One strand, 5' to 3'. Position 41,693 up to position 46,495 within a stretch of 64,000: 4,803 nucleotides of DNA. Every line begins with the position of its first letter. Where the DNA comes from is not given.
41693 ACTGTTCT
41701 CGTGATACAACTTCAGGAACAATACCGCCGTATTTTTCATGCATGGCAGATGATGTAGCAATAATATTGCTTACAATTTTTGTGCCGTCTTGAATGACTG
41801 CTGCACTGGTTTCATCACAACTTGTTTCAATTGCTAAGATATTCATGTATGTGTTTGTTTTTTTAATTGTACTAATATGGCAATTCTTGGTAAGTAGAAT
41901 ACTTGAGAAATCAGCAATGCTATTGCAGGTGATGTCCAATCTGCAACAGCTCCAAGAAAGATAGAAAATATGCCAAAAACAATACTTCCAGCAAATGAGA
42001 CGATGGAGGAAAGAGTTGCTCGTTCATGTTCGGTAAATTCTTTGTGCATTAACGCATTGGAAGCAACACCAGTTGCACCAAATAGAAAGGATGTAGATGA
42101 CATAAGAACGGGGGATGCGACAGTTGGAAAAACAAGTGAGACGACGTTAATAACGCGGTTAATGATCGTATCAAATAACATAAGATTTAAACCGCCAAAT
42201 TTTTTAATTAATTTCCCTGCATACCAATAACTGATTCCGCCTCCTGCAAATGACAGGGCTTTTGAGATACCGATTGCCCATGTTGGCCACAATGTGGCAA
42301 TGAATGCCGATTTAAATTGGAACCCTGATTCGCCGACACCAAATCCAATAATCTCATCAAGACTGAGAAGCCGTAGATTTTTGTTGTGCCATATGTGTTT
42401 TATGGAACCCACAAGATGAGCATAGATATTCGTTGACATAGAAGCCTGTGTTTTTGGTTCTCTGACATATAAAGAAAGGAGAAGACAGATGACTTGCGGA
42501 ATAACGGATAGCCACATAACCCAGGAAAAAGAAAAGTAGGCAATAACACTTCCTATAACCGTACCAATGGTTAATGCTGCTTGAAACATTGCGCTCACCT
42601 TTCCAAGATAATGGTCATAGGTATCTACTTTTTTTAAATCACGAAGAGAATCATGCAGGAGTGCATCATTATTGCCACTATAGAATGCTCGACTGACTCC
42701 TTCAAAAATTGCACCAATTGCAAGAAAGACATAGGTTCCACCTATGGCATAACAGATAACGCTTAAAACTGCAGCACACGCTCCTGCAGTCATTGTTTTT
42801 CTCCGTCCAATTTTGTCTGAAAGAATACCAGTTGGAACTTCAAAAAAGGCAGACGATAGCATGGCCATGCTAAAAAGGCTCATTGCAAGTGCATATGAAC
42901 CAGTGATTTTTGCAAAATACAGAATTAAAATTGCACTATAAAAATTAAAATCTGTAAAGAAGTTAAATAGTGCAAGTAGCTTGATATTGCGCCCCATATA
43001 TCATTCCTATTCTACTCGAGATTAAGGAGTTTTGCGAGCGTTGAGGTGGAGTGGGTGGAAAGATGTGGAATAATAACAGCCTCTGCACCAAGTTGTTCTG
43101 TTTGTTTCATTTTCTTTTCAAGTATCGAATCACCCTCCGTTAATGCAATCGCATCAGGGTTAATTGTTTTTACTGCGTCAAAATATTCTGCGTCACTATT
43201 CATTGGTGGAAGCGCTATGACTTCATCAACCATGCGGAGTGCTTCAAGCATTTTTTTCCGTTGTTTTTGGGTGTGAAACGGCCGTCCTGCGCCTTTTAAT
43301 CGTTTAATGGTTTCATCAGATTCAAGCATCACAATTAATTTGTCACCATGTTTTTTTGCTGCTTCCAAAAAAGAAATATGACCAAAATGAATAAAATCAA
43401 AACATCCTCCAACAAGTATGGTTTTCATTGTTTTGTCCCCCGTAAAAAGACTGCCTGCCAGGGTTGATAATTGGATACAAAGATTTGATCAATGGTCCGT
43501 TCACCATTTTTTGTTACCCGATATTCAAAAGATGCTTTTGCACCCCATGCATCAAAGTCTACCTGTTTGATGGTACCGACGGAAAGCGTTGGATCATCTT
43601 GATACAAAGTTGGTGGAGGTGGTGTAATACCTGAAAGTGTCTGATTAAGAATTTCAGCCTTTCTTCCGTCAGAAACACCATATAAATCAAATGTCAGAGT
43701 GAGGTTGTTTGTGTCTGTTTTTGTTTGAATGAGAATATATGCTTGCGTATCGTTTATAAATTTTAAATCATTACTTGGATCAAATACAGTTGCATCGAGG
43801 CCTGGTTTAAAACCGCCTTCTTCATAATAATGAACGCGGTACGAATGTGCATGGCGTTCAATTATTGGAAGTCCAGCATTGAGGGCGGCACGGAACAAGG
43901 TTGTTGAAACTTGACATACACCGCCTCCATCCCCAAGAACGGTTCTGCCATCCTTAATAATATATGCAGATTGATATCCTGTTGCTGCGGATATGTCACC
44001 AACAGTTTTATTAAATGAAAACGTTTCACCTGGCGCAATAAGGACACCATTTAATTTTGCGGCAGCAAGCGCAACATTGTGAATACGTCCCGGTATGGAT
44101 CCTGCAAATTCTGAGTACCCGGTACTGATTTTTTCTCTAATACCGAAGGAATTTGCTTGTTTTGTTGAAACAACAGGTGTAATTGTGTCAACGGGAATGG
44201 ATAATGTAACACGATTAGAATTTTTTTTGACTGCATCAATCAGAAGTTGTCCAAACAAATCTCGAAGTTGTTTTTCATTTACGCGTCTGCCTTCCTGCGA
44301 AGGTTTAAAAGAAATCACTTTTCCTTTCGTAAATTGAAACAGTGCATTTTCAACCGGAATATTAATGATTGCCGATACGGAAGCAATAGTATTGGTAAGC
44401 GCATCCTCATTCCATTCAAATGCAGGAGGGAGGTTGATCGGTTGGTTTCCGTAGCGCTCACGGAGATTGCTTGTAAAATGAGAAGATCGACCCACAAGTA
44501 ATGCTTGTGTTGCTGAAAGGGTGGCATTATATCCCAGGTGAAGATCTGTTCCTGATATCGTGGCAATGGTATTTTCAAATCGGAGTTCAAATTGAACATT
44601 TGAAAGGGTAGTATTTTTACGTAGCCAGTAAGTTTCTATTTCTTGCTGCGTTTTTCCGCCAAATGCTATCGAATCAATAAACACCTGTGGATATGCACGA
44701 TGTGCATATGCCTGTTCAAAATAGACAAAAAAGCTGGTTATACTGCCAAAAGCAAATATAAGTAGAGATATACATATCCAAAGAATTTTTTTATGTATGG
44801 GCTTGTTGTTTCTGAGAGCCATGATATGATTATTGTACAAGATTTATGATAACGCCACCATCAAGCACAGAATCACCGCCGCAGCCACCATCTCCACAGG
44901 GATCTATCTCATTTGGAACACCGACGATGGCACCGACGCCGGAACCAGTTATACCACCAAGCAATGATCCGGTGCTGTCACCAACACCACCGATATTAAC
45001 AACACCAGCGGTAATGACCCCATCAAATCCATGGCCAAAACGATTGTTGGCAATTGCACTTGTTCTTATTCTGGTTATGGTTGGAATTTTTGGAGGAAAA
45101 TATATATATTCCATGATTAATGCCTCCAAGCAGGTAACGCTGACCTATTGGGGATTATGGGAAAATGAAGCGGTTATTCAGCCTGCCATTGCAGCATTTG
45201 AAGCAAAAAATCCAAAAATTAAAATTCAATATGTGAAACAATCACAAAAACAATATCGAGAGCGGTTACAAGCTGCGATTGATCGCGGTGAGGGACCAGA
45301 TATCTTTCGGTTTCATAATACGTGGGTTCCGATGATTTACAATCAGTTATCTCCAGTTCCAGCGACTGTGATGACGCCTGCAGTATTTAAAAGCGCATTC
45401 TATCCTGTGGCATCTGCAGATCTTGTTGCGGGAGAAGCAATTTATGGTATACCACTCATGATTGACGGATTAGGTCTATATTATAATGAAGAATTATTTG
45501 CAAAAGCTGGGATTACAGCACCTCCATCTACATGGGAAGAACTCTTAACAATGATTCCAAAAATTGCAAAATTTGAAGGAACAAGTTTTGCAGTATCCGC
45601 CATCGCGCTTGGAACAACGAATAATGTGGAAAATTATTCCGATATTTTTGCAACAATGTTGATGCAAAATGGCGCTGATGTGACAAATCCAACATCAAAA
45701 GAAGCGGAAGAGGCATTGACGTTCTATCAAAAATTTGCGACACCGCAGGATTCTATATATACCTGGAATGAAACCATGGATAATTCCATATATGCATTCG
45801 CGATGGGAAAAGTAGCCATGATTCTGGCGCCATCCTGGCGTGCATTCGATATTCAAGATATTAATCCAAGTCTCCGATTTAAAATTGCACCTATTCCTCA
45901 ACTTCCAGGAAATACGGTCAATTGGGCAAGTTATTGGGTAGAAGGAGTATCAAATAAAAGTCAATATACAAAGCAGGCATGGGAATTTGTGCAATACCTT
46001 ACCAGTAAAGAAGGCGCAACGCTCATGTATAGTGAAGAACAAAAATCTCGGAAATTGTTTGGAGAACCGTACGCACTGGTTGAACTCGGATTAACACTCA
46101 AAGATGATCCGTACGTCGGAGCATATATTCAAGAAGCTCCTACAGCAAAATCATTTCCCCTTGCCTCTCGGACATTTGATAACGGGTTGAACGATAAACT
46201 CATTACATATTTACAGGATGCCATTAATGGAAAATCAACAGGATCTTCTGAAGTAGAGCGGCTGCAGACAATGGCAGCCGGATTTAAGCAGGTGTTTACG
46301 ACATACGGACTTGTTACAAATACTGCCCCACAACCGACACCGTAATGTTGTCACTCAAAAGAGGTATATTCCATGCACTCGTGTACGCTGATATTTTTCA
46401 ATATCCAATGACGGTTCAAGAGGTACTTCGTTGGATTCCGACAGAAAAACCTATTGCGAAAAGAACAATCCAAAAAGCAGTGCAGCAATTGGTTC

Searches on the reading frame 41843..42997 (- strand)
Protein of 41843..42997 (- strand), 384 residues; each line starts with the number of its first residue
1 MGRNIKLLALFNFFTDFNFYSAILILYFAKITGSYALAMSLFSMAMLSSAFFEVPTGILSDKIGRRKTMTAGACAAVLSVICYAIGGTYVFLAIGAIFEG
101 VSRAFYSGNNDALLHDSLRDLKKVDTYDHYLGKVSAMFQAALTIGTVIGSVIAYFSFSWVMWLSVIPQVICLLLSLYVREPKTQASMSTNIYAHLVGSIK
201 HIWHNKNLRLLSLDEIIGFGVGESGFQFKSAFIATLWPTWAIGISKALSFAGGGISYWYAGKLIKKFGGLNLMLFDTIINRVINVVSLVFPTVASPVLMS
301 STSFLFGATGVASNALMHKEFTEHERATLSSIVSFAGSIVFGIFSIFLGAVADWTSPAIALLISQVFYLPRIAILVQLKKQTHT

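Call 48: search_protein_families(library=pfam, proteins=[window:41843-42997:-], max_evalue=0.0001)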
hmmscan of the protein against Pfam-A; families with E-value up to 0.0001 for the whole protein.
window:41843-42997:- (384 aa): 1 family
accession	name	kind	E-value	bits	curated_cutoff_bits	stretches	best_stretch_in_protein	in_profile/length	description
PF07690.21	MFS_1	-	4.1e-26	92.2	33.4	1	8-343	4-345/347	Major Facilitator Superfamily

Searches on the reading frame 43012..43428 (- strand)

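Call 48: search_protein_families(library=pfam, proteins=[window:43012-43428:-], max_evalue=0.0001)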
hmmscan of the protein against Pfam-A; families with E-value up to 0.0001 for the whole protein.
window:43012-43428:- (138 aa): 1 family
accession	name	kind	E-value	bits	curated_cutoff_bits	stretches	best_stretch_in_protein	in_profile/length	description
PF01467.32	CTP_transf_like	-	2.5e-19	70.2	21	1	5-102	1-91/133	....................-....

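Call 111: search_protein_families(library=ncbifam, proteins=[window:43012-43428:-], max_evalue=0.001)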
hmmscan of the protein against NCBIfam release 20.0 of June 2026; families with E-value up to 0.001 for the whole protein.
window:43012-43428:- (138 aa): 13 families
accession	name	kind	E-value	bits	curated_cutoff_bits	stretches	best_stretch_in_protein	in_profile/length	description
TIGR02199.1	rfaE_dom_II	equivalog_domain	1.5e-26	92.9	181.5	1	3-132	13-139/144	D-glycero-beta-D-manno-heptose 1-phosphate adenylyltransferase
NF008454.0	PRK11316.1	equivalog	4.9e-23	81.5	521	1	3-132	342-468/475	bifunctional D-glycero-beta-D-manno-heptose-7-phosphate kinase/D-glycero-beta-D-manno-heptose 1-phosphate adenylyltransferase HldE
TIGR00125.1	cyt_tran_rel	domain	4.6e-19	68.3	27.7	1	4-70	2-65/65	adenylyltransferase/cytidyltransferase family protein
TIGR01518.1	g3p_cytidyltrns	equivalog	1.7e-16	60.4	165.4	1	4-129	1-119/125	glycerol-3-phosphate cytidylyltransferase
NF001985.0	PRK00777.1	subfamily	3.8e-10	40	104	1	1-63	4-64/157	pantetheine-phosphate adenylyltransferase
NF002250.0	PRK01170.1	subfamily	3.4e-07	30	489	1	3-56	2-55/322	bifunctional pantetheine-phosphate adenylyltransferase/NTP phosphatase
NF041124.1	CoaD_Thcocales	equivalog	2.1e-05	24.5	290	1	2-62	5-65/156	phosphopantetheine adenylyltransferase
NF045965.1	RibF_rel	equivalog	0.00013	21.5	200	1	2-71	13-87/279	FAD synthase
NF005518.0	PRK07143.1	equivalog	0.00017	21.2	232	1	3-72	17-86/281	hypothetical protein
NF005519.0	PRK07152.1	equivalog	0.00026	20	315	1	1-62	1-60/361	nicotinate-nucleotide adenylyltransferase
NF000839.0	PRK00071.1-1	equivalog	0.00033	20.6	187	1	4-63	9-65/219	nicotinate-nucleotide adenylyltransferase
NF004162.0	PRK05627.1-5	equivalog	0.00063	19.2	241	1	8-70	20-83/304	bifunctional riboflavin kinase/FAD synthetase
TIGR01510.1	coaD_prev_kdtB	equivalog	0.00091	19.3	103.3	0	5-43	3-41/155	pantetheine-phosphate adenylyltransferase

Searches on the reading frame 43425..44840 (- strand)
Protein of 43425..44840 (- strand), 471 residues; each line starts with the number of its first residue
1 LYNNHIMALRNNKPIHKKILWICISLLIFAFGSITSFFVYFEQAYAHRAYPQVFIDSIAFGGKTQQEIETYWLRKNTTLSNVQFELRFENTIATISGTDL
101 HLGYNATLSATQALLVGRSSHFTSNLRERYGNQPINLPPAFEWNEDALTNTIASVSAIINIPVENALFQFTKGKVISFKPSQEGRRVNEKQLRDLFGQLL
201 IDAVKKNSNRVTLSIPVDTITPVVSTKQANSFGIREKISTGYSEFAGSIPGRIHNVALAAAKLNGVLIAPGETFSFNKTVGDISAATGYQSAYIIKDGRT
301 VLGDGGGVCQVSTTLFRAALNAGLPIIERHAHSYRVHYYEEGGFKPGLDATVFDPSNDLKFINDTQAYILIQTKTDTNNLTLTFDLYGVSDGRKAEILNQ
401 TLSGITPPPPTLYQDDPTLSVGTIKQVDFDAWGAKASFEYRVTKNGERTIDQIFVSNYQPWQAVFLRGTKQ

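Call 48: search_protein_families(library=pfam, proteins=[window:43425-44840:-], max_evalue=0.0001)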
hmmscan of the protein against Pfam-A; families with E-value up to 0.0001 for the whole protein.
window:43425-44840:- (471 aa): 2 families
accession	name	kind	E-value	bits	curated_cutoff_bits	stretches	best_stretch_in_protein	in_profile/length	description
PF04294.18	VanW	-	2e-46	157.1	27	1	252-383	2-128/130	VanW like protein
PF12229.13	PG_binding_4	-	7.9e-12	45.8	22.1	1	95-195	3-103/117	Putative peptidoglycan binding domain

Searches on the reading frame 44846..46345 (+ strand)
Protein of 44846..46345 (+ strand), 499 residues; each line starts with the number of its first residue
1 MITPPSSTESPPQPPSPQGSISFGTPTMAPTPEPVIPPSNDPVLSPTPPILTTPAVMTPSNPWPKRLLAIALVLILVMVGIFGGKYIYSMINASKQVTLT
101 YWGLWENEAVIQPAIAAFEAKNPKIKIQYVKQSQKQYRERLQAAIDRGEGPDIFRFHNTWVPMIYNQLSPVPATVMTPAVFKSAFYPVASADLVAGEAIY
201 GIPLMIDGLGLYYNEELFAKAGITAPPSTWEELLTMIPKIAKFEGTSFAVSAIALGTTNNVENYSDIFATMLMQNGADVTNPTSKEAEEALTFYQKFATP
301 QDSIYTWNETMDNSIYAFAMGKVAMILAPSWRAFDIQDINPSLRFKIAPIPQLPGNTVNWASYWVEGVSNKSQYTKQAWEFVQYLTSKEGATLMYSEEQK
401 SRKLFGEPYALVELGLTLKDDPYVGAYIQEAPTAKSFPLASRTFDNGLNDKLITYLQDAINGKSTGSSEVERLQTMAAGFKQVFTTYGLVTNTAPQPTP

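Call 48: search_protein_families(library=pfam, proteins=[window:44846-46345:+], max_evalue=0.0001)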
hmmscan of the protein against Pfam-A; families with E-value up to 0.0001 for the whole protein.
window:44846-46345:+ (499 aa): 2 families
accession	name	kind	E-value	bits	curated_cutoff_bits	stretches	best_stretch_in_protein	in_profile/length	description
PF13416.11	SBP_bac_8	-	1.9e-33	116.9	27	1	114-395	2-253/279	Bacterial extracellular solute-binding protein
PF01547.30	SBP_bac_1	-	2.3e-30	107.1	26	1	109-391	9-306/307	Bacterial extracellular solute-binding protein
